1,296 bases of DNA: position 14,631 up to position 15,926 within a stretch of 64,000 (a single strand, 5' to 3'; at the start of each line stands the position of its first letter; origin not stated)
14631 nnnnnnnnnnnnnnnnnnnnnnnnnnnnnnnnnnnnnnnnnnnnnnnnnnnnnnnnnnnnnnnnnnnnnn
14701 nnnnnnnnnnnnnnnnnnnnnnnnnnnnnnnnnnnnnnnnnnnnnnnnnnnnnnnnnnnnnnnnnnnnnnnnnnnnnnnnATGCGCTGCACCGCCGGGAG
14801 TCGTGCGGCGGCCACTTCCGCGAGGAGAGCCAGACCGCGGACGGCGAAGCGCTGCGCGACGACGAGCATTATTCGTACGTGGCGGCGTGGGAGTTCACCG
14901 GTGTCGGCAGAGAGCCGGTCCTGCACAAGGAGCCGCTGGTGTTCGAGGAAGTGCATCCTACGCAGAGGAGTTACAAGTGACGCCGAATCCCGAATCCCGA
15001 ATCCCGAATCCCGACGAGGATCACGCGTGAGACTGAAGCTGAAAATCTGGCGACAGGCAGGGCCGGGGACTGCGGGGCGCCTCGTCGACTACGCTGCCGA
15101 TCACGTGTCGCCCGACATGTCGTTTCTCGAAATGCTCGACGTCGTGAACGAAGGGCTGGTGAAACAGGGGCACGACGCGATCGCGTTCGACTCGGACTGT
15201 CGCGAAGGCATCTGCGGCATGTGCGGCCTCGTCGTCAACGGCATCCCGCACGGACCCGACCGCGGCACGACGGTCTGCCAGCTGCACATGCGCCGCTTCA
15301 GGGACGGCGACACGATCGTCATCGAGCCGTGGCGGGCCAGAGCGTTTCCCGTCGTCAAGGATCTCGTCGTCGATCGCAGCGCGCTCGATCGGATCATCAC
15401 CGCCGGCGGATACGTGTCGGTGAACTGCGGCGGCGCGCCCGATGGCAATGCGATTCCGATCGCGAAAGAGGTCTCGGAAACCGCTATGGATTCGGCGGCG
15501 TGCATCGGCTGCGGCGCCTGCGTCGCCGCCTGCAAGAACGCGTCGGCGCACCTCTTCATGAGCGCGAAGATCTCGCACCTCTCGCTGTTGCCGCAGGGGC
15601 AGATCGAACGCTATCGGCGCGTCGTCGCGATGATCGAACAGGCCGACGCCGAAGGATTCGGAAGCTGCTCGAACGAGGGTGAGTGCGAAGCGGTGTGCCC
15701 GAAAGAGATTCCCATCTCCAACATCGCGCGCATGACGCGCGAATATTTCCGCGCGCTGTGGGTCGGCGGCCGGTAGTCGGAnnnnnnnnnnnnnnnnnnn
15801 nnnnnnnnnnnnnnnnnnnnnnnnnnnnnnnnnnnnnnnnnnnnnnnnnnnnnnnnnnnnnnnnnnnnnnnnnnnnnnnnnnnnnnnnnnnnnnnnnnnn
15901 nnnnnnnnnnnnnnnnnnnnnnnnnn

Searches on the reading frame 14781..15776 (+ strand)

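Call 13: search_protein_families(library=pfam, proteins=[window:14781-15776:+], max_evalue=0.001)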
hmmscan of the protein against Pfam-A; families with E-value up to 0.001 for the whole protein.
window:14781-15776:+ (331 aa): 8 families
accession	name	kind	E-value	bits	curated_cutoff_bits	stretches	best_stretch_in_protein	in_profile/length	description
PF13085.11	Fer2_3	-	4.9e-22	78.4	27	1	86-202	1-105/107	2Fe-2S iron-sulfur cluster binding domain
PF12838.12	Fer4_7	-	3.3e-08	34.3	27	1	241-309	2-51/52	4Fe-4S dicluster domain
PF13183.11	Fer4_8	-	6.7e-08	33.4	27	1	239-310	3-68/68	4Fe-4S dicluster domain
PF13534.11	Fer4_17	-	1.6e-05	25.8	22.2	1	240-310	1-60/61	4Fe-4S dicluster domain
PF13237.11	Fer4_10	-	2.6e-05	24.5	25.5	0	223-251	24-52/53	4Fe-4S dicluster domain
PF13187.11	Fer4_9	-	8.9e-05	22.9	27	0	234-253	34-49/52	4Fe-4S dicluster domain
PF12797.12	Fer4_2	-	0.00032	20.9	24.5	1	236-252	5-21/22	4Fe-4S binding domain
PF12837.12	Fer4_6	-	0.00044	20.5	25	1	236-252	4-20/24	4Fe-4S binding domain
